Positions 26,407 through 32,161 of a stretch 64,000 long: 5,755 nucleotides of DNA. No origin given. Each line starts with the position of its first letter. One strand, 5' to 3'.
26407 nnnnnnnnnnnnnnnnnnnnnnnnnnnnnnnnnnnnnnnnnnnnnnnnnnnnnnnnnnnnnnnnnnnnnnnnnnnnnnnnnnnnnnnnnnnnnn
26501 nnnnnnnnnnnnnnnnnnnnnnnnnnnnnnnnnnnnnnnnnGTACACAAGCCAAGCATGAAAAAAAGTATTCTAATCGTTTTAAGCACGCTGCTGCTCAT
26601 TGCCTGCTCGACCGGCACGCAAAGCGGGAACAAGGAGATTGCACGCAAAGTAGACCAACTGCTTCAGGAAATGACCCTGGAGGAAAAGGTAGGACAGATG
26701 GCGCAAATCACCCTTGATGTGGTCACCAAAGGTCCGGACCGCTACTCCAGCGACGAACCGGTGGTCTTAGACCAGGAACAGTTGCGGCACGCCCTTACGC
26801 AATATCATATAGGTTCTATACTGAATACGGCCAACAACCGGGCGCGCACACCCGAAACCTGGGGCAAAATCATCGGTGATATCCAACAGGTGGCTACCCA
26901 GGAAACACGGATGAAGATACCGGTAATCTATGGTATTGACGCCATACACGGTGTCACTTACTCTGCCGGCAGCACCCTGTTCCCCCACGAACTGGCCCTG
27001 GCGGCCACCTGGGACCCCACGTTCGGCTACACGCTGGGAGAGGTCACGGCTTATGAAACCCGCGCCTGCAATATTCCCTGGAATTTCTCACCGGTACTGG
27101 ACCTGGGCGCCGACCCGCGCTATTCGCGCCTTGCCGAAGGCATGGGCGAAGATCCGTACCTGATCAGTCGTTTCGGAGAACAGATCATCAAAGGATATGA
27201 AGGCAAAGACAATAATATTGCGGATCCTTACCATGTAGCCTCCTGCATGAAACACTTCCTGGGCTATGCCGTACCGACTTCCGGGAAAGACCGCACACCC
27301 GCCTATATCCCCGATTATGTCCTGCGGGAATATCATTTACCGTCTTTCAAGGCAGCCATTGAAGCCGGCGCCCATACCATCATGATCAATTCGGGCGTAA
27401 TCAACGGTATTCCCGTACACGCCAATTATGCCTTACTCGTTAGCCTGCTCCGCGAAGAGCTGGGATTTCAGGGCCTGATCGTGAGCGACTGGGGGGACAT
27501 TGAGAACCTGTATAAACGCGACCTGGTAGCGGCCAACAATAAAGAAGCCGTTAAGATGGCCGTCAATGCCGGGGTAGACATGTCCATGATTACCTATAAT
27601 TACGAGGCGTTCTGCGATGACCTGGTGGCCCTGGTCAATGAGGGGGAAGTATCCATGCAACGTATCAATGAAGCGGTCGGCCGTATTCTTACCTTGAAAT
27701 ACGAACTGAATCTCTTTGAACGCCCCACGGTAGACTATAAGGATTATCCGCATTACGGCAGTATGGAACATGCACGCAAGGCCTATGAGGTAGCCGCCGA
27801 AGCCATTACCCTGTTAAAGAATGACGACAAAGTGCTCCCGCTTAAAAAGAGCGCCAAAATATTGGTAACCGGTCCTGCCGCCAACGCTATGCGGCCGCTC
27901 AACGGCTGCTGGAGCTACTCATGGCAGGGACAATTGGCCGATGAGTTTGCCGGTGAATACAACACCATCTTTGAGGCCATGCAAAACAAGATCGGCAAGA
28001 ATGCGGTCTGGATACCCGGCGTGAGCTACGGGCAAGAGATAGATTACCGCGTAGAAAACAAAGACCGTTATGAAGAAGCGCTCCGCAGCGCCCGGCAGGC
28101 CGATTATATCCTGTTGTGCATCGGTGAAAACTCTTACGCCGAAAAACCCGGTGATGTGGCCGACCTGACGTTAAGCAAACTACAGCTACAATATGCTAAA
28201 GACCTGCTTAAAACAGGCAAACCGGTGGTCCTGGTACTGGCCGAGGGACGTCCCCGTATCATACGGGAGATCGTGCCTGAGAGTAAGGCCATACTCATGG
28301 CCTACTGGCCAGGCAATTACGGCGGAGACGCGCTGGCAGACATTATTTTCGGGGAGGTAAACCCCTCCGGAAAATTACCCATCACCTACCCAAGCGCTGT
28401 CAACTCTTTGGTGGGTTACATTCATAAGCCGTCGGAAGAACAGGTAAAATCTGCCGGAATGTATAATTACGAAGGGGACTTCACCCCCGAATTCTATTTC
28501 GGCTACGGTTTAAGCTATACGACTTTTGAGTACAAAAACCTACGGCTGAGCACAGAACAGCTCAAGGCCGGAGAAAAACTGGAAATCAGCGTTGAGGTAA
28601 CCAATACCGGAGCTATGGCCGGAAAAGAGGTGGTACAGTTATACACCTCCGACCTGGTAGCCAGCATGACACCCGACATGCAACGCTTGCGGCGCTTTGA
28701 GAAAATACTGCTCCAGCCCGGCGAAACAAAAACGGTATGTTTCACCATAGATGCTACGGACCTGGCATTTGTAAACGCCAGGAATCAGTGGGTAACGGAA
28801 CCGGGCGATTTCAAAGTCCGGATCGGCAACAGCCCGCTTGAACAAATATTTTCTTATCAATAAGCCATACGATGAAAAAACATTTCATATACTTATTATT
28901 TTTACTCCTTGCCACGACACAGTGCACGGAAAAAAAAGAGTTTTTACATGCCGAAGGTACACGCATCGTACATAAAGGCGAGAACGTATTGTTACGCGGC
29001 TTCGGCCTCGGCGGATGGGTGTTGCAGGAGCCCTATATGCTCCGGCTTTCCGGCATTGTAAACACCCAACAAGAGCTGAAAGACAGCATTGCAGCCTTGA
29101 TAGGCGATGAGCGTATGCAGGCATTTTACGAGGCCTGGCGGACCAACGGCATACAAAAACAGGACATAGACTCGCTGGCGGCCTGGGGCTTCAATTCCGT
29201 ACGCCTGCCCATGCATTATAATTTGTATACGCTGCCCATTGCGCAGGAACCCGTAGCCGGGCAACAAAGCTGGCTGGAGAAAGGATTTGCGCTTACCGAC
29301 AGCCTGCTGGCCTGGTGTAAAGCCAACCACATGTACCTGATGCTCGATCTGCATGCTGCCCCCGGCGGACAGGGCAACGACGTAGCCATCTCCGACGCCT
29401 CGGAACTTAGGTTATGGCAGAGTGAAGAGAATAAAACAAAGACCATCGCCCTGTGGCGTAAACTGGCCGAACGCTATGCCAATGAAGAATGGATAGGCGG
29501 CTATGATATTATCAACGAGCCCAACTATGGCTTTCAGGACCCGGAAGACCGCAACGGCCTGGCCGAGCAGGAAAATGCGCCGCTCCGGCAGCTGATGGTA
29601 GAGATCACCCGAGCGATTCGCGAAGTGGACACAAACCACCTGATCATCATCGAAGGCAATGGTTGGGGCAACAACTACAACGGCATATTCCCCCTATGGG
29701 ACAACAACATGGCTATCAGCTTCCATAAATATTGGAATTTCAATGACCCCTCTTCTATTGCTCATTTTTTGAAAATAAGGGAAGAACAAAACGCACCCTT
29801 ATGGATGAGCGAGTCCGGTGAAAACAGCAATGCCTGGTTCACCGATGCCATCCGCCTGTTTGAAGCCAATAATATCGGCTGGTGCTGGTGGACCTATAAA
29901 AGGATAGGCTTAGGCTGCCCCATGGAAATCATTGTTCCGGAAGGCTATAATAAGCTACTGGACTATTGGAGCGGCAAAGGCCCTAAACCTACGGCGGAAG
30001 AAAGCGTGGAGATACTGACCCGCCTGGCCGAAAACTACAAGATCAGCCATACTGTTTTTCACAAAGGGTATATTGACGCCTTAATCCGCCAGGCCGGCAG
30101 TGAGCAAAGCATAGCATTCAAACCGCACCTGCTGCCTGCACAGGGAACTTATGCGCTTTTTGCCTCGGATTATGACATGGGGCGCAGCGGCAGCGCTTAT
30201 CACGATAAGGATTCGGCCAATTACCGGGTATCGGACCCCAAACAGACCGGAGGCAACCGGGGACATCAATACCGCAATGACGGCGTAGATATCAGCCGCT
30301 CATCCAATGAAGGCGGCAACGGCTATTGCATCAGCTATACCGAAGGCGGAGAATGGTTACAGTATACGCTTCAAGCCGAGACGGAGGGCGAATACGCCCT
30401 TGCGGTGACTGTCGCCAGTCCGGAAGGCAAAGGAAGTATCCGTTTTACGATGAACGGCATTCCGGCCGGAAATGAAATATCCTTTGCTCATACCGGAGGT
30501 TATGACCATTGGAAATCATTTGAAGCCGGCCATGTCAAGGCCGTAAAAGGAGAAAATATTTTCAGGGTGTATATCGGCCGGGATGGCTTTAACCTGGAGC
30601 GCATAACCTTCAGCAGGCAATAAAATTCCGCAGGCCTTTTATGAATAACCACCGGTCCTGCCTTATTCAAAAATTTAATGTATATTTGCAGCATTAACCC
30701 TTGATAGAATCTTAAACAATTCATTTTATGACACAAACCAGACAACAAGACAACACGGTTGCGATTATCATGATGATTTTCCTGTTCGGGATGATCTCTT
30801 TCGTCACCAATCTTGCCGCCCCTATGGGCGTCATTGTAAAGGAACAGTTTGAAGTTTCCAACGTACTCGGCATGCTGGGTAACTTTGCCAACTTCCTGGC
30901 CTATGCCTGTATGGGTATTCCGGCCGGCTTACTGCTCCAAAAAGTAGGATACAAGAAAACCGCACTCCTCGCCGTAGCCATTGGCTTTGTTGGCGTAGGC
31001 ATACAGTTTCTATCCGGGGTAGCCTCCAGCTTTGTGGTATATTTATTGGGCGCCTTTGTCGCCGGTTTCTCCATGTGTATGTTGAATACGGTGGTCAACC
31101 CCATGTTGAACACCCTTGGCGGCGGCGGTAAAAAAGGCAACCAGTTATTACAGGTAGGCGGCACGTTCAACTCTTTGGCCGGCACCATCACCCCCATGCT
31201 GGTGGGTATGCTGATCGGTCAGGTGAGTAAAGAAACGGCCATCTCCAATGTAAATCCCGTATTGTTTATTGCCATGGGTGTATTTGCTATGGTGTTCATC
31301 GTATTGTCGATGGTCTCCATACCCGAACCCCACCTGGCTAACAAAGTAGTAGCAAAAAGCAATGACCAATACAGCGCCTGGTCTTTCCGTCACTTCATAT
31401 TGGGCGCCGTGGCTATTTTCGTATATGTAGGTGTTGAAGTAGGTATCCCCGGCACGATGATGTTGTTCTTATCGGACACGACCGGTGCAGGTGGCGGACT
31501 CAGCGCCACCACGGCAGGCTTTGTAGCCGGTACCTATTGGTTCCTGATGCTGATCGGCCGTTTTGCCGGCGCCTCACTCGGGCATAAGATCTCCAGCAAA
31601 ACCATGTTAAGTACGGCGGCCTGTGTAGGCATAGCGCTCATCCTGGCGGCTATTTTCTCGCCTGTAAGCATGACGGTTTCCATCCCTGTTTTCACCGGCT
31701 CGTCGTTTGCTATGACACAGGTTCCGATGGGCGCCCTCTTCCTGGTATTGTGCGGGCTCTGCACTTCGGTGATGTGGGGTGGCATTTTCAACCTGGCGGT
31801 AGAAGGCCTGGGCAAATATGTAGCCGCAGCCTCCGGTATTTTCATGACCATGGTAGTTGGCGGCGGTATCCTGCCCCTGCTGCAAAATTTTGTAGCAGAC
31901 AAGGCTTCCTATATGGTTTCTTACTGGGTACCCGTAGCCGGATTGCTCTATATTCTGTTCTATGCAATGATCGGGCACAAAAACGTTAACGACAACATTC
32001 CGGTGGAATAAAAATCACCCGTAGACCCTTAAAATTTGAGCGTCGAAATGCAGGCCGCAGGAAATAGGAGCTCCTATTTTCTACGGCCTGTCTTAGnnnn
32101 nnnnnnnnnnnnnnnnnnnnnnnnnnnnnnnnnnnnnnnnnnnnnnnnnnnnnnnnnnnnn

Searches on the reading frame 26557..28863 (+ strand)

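Call 83: search_protein_families(library=pfam, proteins=[window:26557-28863:+], max_evalue=0.00001)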
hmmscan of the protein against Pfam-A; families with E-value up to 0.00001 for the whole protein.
window:26557-28863:+ (768 aa): 3 families
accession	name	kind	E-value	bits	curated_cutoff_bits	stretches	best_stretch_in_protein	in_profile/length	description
PF00933.27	Glyco_hydro_3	-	5.6e-71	240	27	1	40-380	1-316/316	Glycosyl hydrolase family 3 N terminal domain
PF01915.27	Glyco_hydro_3_C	-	1.2e-44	153.1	31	1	417-654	1-200/200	Glycosyl hydrolase family 3 C-terminal domain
PF14310.12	Fn3-like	-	1.6e-22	79.9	25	1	691-759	1-70/71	Fibronectin type III-like domain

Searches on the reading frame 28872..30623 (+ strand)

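Call 83: search_protein_families(library=pfam, proteins=[window:28872-30623:+], max_evalue=0.00001)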
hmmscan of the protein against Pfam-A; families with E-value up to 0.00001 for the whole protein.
window:28872-30623:+ (583 aa): 3 families
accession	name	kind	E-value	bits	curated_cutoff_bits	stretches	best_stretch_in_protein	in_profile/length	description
PF00150.24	Cellulase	-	1.2e-29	104.1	23.5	1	88-343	16-269/272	Cellulase (glycosyl hydrolase family 5)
PF03422.21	CBM_6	-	3.1e-11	44.1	28.9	1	469-582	8-125/125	Carbohydrate binding module (family 6)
PF18099.7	CBM_35_2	-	8.7e-10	39.1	23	1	468-560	1-91/112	Carbohydrate binding module (family 35)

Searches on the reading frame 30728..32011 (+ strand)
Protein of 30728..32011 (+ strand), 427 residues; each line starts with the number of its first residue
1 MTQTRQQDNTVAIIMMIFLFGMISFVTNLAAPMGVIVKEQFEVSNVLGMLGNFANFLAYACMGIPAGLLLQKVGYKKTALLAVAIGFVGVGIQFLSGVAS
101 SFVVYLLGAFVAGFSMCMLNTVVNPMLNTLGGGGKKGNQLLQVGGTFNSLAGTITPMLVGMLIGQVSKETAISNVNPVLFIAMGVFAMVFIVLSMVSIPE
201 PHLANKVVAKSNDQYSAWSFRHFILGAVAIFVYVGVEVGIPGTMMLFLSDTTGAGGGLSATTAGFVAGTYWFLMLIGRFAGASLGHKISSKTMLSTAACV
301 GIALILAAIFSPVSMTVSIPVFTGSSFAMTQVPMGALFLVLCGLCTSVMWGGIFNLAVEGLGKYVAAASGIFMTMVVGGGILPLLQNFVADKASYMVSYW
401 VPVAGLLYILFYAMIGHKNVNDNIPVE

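Call 25: search_protein_families(library=pfam, proteins=[window:30728-32011:+], max_evalue=0.001)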
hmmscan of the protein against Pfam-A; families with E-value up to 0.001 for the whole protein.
window:30728-32011:+ (427 aa): 1 family
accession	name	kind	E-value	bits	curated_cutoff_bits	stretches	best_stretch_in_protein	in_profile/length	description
PF07690.21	MFS_1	-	3.1e-16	59.7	33.4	1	15-382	3-345/347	Major Facilitator Superfamily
